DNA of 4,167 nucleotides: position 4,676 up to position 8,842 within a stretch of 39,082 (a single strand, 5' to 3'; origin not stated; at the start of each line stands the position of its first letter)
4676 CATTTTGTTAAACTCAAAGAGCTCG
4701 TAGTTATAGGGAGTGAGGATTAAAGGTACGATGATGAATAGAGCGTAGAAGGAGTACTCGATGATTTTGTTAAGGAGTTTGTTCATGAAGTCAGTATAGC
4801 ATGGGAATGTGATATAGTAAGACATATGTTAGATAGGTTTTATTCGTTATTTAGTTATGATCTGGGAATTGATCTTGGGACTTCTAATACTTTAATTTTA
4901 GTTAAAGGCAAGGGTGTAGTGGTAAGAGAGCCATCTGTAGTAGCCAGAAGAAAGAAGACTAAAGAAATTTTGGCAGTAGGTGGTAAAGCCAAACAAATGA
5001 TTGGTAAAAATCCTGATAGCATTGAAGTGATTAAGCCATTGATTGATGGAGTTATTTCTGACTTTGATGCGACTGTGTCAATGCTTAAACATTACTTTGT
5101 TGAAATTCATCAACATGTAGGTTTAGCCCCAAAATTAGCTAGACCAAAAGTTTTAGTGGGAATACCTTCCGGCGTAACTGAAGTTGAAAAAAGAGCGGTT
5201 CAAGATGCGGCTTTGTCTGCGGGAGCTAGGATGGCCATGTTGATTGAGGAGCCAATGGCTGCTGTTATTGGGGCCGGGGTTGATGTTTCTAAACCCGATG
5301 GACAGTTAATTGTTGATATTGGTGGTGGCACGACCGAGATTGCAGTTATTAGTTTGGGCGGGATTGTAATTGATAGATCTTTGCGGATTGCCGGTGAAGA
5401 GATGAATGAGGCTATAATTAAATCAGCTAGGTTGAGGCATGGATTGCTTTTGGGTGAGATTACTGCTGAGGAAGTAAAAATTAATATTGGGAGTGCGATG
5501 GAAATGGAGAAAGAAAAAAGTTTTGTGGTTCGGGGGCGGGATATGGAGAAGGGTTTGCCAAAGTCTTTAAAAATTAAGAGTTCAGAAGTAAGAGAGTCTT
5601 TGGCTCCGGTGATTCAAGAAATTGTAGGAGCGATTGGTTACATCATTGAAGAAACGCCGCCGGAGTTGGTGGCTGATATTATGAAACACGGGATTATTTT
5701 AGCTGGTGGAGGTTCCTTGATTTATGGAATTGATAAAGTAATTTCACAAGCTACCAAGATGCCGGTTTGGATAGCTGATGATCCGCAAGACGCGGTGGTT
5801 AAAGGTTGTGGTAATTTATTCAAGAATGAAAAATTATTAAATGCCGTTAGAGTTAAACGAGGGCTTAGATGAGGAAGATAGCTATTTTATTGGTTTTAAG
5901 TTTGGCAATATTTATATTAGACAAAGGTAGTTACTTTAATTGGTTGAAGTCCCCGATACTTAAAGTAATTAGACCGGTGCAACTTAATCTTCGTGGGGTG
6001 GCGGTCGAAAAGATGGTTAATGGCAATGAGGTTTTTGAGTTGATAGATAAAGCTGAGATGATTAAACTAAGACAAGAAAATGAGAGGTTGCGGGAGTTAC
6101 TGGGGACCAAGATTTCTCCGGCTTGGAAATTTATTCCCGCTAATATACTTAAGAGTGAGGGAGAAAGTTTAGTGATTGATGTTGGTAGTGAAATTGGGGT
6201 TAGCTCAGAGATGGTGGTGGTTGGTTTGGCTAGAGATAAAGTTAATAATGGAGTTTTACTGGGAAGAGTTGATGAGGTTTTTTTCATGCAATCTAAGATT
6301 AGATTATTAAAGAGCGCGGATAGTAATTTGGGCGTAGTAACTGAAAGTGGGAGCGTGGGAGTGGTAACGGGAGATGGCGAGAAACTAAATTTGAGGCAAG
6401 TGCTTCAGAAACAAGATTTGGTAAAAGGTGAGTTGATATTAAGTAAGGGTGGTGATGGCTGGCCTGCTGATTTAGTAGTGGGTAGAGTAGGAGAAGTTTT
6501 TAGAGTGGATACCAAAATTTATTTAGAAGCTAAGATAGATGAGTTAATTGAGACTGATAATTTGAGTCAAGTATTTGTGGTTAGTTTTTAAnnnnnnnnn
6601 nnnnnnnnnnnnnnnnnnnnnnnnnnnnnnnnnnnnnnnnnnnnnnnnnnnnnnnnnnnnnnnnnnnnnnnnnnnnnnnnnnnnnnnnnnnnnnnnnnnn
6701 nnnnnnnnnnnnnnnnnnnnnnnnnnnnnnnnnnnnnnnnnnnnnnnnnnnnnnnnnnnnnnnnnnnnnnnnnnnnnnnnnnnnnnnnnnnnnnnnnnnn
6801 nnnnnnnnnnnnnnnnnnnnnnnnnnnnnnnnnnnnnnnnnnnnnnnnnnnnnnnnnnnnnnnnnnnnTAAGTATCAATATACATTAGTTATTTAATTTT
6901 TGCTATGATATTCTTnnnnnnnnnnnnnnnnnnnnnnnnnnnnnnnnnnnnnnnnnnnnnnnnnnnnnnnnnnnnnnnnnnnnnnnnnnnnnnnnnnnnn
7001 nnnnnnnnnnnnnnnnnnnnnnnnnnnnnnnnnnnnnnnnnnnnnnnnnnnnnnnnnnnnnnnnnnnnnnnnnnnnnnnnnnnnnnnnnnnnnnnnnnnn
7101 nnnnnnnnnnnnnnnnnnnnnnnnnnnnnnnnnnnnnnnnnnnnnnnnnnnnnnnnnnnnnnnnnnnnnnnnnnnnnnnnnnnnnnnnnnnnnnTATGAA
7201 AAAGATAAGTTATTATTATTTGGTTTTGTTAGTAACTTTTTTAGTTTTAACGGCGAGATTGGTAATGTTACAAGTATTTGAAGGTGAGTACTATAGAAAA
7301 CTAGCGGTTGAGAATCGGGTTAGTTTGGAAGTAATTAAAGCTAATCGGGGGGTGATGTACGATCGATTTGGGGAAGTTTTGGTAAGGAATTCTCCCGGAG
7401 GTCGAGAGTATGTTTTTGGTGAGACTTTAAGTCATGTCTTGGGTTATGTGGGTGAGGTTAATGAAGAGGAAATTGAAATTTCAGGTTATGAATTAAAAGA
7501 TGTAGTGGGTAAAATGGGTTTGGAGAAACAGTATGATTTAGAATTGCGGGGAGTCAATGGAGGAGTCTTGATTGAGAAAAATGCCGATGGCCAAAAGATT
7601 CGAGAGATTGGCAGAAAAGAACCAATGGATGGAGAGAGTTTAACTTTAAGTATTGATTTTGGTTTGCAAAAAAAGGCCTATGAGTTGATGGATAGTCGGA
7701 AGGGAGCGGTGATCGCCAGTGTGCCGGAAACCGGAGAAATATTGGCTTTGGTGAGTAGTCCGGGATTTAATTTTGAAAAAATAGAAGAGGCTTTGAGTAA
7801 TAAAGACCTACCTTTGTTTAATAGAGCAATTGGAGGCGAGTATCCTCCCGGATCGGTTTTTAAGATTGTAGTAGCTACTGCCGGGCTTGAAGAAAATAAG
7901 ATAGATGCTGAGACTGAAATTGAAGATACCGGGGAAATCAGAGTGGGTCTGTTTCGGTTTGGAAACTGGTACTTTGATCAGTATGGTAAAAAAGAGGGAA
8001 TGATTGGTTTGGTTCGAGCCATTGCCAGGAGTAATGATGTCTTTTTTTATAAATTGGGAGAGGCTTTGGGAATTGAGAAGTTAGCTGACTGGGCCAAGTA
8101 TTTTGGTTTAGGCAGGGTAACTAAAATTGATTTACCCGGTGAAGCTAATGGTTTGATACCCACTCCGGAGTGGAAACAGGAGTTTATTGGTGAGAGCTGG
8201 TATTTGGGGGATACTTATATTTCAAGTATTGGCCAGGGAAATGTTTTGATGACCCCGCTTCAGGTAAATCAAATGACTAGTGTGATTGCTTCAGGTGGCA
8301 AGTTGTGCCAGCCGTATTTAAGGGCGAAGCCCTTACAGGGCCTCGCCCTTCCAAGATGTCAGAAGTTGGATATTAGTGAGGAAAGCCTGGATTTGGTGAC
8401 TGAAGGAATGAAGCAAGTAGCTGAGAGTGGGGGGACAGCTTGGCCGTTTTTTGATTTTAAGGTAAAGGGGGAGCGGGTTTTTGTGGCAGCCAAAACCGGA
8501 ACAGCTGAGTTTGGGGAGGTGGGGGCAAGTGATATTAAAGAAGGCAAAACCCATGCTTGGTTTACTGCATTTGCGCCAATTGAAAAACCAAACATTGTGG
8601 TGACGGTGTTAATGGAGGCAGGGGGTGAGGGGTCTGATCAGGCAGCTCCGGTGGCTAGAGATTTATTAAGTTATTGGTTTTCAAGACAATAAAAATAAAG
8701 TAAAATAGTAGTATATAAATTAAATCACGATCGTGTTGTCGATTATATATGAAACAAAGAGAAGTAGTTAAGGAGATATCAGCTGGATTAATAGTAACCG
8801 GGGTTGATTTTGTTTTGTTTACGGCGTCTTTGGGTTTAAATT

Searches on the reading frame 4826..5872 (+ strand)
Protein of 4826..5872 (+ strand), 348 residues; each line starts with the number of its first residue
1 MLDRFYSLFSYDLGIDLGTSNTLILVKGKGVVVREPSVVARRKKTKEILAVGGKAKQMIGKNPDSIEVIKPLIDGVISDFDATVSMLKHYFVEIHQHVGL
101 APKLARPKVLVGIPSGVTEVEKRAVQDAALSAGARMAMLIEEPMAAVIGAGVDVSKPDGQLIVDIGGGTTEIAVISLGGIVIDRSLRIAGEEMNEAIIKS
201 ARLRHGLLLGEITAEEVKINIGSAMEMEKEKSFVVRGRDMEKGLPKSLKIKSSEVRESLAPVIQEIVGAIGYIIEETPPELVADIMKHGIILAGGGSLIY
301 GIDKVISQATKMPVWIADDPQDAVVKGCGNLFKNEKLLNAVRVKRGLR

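Call 20: search_protein_families(library=pfam, proteins=[window:4826-5872:+], max_evalue=0.0001)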
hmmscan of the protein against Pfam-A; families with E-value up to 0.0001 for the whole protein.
window:4826-5872:+ (348 aa): 5 families
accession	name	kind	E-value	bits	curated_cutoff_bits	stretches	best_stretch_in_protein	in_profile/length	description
PF06723.19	MreB_Mbl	-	3.7e-125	417.5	27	1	11-337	2-324/327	MreB/Mbl protein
PF14450.12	FtsA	-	1.1e-10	42.4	31.8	1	162-318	2-111/127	Cell division protein FtsA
PF00012.26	HSP70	-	4.9e-10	38.7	20.6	1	108-178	135-206/599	Hsp70 protein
PF00022.25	Actin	-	1.6e-06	27.5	27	0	36-201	31-187/410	Actin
PF11104.14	PilM_2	-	8.3e-06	25.4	27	0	288-319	276-307/340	Type IV pilus assembly protein PilM;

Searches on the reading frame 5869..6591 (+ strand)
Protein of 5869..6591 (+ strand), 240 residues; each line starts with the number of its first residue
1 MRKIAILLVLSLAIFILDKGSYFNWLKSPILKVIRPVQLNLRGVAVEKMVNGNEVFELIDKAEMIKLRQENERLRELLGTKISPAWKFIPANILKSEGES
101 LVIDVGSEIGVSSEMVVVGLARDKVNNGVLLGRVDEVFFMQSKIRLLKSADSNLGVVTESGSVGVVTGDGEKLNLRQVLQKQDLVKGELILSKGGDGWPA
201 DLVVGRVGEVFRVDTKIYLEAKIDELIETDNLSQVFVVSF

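Call 20: search_protein_families(library=pfam, proteins=[window:5869-6591:+], max_evalue=0.0001)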
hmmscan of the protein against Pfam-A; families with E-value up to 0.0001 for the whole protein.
window:5869-6591:+ (240 aa): 1 family
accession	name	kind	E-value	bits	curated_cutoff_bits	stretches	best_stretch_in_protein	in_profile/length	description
PF04085.20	MreC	-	4.1e-20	72.5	28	1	99-238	11-146/147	Rod shape-determining protein MreC, barrel core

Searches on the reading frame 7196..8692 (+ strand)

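Call 20: search_protein_families(library=pfam, proteins=[window:7196-8692:+], max_evalue=0.0001)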
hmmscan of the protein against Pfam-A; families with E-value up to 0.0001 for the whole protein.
window:7196-8692:+ (498 aa): 2 families
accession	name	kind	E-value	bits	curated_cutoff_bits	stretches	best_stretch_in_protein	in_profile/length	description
PF00905.27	Transpeptidase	-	8.9e-63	212.7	22.1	1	171-491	2-298/299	Penicillin binding protein transpeptidase domain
PF03717.20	PBP_dimer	-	1.1e-22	81.8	24.4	1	70-138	108-179/180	Penicillin-binding Protein dimerisation domain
